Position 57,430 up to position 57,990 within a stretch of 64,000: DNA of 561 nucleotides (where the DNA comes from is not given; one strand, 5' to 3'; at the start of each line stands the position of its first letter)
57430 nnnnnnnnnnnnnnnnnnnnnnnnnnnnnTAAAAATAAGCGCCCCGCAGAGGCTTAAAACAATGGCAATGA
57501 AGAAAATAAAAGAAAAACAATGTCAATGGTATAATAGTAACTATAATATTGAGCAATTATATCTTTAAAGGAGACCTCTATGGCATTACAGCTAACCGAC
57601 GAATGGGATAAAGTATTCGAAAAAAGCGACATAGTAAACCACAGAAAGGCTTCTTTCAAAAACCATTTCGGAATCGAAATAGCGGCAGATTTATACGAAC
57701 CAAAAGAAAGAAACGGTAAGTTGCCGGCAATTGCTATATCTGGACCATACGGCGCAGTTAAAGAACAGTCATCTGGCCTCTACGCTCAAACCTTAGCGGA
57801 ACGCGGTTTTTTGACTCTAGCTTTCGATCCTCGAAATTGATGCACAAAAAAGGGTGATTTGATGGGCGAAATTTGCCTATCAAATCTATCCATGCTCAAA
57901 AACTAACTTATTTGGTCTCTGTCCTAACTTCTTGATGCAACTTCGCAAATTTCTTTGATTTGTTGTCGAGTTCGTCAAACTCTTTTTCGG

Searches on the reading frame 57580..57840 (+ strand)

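Call 40: search_protein_families(library=pfam, proteins=[window:57580-57840:+], max_evalue=0.001)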
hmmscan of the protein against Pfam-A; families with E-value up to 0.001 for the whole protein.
window:57580-57840:+ (86 aa): 1 family
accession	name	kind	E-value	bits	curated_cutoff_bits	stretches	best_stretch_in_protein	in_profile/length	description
PF02129.25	Peptidase_S15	-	4.8e-05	23.6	23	1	31-83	2-58/262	X-Pro dipeptidyl-peptidase (S15 family)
